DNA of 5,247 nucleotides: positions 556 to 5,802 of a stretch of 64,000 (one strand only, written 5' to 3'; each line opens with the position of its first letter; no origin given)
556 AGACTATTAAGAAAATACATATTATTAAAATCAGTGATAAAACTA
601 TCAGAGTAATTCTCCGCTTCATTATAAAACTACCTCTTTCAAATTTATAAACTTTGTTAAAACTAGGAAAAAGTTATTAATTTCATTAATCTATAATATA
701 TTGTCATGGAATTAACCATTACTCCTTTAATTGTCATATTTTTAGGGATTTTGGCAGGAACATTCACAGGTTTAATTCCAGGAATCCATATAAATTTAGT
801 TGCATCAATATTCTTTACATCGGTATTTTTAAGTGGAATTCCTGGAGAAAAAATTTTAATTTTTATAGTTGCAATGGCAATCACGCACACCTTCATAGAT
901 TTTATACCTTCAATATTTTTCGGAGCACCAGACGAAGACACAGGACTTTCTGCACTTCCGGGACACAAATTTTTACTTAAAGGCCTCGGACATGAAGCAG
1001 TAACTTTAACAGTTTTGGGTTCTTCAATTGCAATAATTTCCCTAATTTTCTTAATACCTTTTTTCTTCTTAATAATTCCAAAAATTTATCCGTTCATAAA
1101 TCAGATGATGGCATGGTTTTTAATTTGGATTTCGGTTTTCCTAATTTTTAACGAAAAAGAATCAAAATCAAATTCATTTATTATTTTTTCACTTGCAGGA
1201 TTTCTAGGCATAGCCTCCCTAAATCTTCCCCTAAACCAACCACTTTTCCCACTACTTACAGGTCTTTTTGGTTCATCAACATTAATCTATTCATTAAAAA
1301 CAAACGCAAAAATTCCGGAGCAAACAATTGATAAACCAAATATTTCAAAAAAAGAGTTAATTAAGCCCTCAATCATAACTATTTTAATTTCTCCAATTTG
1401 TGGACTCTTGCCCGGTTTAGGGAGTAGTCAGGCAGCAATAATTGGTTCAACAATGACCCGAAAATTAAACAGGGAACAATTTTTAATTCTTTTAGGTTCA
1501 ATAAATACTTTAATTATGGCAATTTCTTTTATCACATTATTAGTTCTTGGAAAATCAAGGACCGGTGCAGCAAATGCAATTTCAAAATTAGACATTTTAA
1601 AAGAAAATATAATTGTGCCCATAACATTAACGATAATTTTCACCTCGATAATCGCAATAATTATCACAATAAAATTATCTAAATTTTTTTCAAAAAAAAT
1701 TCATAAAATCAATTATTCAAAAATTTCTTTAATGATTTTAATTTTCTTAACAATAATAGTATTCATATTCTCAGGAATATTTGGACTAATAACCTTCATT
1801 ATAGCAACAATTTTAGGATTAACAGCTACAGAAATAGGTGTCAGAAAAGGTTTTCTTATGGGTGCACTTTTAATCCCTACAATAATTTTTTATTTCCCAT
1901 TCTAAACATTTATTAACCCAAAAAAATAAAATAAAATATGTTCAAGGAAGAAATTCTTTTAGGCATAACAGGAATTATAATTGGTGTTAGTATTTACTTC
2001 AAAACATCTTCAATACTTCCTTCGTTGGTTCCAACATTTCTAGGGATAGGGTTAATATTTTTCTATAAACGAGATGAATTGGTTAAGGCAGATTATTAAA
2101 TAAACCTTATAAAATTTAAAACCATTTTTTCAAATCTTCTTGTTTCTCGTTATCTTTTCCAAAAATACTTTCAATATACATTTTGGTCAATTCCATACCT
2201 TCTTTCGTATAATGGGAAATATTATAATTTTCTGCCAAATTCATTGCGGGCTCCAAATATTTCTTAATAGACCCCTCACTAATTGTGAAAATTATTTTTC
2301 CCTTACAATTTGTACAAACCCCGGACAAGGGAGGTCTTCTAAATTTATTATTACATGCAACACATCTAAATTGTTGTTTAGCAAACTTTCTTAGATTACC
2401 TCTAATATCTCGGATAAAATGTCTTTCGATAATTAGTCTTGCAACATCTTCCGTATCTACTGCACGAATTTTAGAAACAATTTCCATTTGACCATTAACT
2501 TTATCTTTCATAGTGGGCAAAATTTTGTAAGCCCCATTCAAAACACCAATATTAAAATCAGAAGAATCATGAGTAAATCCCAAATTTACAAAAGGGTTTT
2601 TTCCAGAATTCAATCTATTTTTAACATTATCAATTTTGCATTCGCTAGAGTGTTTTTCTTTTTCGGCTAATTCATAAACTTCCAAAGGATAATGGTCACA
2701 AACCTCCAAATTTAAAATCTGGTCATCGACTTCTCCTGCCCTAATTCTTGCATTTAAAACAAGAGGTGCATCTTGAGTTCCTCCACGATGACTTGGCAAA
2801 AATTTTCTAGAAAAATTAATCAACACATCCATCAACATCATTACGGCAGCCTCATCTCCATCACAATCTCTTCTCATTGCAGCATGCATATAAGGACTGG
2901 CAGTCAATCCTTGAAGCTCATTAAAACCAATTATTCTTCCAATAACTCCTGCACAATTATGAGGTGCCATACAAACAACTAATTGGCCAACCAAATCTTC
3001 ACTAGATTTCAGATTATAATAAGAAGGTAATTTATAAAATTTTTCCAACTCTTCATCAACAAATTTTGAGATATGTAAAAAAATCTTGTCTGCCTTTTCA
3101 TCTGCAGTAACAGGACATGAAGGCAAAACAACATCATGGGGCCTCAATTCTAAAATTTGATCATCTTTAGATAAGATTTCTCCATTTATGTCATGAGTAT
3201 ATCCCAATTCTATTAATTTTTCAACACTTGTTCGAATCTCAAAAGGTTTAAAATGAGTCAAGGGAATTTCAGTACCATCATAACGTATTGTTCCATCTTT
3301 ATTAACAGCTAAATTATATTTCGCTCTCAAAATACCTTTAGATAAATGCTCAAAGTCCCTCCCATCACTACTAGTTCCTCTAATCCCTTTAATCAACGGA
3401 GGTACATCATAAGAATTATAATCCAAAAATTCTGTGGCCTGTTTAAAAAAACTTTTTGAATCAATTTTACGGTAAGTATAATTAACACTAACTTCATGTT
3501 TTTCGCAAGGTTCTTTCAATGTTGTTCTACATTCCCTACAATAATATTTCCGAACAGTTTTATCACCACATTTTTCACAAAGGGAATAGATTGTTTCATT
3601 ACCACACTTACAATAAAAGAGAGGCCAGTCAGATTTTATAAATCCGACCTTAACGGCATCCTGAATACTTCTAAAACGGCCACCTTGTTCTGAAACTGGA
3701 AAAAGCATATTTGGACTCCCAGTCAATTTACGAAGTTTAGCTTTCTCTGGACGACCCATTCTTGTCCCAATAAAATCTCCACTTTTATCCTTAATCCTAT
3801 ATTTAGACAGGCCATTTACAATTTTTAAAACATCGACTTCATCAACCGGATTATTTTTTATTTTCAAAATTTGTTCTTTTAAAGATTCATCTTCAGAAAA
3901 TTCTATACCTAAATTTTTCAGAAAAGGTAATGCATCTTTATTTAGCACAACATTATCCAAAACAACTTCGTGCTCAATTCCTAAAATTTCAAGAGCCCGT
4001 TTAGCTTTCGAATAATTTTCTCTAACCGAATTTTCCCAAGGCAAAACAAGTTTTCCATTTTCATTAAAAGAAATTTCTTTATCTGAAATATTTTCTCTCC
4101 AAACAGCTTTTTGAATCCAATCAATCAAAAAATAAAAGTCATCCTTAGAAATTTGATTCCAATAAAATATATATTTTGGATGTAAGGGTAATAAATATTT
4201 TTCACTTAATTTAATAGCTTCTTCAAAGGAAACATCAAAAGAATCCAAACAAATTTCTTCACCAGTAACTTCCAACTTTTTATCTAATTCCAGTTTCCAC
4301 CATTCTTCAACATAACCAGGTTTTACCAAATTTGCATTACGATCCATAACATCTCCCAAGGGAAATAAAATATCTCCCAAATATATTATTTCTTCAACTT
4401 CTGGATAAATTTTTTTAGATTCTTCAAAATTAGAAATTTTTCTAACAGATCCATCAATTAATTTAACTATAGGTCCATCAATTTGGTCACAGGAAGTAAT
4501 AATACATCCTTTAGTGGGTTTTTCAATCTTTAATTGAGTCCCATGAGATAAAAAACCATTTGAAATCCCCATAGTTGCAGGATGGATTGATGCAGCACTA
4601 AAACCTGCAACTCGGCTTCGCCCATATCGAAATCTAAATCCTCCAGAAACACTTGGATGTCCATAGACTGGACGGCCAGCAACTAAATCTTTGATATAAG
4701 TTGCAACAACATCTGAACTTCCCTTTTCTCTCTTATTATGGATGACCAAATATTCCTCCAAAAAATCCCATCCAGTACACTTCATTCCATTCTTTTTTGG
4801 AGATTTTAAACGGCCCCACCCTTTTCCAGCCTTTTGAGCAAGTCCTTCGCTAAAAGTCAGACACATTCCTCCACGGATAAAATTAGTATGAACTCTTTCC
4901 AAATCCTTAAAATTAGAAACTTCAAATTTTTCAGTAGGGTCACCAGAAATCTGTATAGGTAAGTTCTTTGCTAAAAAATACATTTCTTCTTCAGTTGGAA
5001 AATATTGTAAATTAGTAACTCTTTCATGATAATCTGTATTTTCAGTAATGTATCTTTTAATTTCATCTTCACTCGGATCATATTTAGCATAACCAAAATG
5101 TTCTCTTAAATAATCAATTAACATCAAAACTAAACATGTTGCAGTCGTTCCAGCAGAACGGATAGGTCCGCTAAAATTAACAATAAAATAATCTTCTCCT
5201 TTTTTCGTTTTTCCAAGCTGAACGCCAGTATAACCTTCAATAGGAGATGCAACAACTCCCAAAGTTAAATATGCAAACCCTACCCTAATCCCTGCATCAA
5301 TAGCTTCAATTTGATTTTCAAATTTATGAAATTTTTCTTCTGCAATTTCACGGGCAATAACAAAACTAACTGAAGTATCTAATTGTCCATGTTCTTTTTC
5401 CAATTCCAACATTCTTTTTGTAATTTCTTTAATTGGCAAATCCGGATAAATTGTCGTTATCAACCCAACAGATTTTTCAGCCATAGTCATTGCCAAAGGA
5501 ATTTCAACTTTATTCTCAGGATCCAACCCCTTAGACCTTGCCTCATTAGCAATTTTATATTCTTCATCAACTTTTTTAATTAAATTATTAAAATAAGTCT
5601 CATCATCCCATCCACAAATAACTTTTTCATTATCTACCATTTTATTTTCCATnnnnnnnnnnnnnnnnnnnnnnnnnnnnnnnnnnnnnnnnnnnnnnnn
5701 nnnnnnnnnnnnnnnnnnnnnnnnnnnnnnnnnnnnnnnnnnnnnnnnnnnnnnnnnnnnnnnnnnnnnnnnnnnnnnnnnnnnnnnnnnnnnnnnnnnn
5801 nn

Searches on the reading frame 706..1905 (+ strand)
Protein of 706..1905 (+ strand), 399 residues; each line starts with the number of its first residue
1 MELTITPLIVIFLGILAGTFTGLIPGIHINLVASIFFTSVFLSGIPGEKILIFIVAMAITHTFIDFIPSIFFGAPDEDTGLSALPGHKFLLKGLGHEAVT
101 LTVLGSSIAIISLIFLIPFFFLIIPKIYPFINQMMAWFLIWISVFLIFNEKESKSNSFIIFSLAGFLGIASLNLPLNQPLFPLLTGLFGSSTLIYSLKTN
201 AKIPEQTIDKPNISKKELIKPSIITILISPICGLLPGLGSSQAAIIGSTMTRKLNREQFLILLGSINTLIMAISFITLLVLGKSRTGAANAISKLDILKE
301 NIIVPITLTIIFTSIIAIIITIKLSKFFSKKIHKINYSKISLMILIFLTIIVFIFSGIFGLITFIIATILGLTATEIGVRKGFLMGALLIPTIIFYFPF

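Call 18: find_encoding_contigs(protein=window:706-1905:+, flank=10000, max_places=3)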
Protein window:706-1905:+ (399 aa): 3 contigs read that carry it; 2 places shown.
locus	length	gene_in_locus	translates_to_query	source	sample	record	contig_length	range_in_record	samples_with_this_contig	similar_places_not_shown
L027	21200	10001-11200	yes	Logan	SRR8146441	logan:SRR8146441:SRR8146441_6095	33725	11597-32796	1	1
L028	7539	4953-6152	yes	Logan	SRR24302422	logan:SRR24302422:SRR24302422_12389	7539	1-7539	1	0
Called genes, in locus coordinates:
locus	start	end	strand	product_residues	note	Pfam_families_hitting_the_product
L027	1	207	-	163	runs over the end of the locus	-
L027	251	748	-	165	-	-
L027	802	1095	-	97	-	-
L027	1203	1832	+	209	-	-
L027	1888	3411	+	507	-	PF00270:DEAD, PF02562:PhoH (weak), PF04851:ResIII, PF18766:SWI2_SNF2 (weak), PF21210:RNA_helicase_helical, PF00271:Helicase_C, PF22590:Cas3-like_C_2 (weak)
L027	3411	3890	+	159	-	PF02732:ERCC4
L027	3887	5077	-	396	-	PF00675:Peptidase_M16, PF05193:Peptidase_M16_C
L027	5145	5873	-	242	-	-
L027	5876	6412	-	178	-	PF00117:GATase, PF07722:Peptidase_C26 (faint)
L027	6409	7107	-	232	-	PF01902:Diphthami_syn_2_N, PF24167:DUF7411 (weak), PF28410:Diphthami_syn_2_C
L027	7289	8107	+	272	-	PF01926:MMR_HSR1, PF02421:FeoB_N, PF02824:TGS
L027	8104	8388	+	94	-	-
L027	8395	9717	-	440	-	-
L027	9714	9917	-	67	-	-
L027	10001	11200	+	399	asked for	PF01970:TctA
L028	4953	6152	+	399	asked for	PF01970:TctA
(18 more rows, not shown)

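Call 34: search_protein_families(library=pfam, proteins=[window:706-1905:+], max_evalue=0.00001)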
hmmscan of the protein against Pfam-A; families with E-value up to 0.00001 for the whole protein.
window:706-1905:+ (399 aa): 1 family
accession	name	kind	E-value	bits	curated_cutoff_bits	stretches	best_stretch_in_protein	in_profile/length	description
PF01970.21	TctA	-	4.1e-53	181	28.9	1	8-385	1-422/423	Tripartite tricarboxylate transporter TctA family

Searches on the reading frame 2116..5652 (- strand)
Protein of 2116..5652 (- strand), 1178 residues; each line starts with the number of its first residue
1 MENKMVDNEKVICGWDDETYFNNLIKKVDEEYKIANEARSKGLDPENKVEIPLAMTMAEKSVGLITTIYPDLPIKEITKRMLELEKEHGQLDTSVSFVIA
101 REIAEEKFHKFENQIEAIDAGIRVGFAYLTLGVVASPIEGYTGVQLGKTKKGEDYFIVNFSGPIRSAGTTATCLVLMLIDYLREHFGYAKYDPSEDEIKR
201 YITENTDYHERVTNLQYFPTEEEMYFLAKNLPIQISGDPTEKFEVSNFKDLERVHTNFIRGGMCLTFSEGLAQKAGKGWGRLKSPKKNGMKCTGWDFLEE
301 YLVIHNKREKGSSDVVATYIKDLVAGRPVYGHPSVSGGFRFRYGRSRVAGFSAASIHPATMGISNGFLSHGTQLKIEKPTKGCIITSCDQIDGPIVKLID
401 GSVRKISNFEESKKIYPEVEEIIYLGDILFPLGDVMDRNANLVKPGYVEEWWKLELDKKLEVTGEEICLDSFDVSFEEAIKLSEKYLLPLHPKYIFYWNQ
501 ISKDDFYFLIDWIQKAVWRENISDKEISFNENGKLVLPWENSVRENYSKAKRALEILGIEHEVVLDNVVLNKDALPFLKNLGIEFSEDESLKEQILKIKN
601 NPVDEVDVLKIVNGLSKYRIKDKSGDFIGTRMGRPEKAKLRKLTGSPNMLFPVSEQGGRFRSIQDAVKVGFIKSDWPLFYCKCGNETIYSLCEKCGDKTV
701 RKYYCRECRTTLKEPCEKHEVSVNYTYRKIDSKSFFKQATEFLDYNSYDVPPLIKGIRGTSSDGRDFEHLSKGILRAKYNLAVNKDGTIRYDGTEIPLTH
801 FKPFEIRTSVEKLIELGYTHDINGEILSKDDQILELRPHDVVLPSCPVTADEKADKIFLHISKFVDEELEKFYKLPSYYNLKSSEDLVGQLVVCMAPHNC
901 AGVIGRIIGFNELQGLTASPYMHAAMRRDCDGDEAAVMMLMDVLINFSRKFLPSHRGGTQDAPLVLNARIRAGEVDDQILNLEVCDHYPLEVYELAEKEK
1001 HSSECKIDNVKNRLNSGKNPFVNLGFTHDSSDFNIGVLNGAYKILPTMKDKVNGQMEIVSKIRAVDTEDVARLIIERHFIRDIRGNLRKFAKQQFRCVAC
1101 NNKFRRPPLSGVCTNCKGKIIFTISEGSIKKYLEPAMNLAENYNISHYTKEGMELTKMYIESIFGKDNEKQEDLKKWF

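Call 3: search_protein_families(library=pfam, proteins=[window:2116-5652:-])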
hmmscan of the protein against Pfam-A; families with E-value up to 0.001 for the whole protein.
window:2116-5652:- (1178 aa): 3 families
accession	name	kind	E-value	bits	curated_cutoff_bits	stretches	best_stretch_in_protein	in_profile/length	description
PF24844.1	PolC_DP2_central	-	1.2e-107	360.5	24.3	1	317-713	12-371/372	DNA polymerase II large subunit DP2, central domain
PF24846.1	PolC_DP2_cat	-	2.2e-104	349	24.3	1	753-1051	7-299/299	DNA polymerase II large subunit DP2, catalytic domain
PF03833.19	PolC_DP2_N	-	3e-78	263.2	24.3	1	20-301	2-268/271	DNA polymerase II large subunit DP2, N-terminal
